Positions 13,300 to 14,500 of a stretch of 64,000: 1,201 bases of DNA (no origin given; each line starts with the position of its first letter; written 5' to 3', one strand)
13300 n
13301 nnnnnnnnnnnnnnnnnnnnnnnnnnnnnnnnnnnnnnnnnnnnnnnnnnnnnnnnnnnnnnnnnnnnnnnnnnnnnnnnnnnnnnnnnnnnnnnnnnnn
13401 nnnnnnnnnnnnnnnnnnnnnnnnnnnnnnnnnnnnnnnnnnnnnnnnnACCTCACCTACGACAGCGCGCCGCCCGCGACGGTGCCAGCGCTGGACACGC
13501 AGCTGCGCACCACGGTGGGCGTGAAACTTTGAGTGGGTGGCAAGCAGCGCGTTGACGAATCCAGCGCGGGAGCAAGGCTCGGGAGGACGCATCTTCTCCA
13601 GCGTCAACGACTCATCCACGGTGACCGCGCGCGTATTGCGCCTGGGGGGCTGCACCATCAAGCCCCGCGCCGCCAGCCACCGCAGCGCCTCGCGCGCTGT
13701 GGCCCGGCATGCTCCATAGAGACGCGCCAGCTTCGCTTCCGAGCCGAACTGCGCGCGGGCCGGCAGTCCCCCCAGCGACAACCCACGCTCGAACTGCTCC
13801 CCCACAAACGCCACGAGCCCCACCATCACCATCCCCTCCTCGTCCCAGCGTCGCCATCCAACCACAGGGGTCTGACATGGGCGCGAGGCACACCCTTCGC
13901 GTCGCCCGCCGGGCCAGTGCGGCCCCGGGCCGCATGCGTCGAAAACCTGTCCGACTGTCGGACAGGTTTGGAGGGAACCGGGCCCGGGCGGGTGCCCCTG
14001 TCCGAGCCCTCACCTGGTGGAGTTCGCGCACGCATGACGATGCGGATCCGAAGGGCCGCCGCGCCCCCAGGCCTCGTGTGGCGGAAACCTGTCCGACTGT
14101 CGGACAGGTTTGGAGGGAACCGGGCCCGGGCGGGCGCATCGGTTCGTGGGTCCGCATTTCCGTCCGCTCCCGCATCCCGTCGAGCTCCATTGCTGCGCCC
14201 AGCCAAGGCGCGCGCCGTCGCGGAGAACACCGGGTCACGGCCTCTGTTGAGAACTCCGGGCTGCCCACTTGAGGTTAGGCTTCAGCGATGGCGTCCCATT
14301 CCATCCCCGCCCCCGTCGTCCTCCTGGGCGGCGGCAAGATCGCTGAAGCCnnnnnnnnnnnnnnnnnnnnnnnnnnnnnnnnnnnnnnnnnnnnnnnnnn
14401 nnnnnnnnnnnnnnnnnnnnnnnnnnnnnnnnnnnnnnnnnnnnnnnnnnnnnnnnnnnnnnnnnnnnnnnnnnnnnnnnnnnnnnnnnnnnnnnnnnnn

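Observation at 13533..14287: Same 27-bp palindrome twice in a 755-bp non-coding gap upstream of proC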

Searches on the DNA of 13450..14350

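Call 95: search_rna_families(source=window, start=13450, end=14350, threshold=evalue, max_evalue=1)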
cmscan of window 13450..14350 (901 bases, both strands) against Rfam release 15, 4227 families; matches with E-value up to 1: 0.
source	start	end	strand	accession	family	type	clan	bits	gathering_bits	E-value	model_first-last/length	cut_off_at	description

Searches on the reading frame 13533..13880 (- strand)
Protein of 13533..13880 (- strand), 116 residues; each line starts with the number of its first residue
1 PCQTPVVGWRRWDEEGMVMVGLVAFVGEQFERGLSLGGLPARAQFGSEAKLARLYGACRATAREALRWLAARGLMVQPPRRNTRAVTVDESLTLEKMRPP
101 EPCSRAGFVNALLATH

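Call 29: search_protein_families(library=pfam, proteins=[window:13533-13880:-], max_evalue=0.01)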
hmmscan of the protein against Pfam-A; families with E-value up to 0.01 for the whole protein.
seq(116 aa): 1 family
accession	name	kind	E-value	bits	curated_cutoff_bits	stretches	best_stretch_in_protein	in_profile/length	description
PF00392.27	GntR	-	9.6e-05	22.4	27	1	26-81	5-60/64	Bacterial regulatory proteins, gntR family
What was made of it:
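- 13590..13832 (-): Truncated pseudogene: codons 1-81 (wHTH domain) of a FadR/GntR-family paralog. Pfam GntR E=1e-4 (call 29).
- On FadR subfamily of GntR regulators (the protein of the cassette): PF00392 E=2e-13 (call 29).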
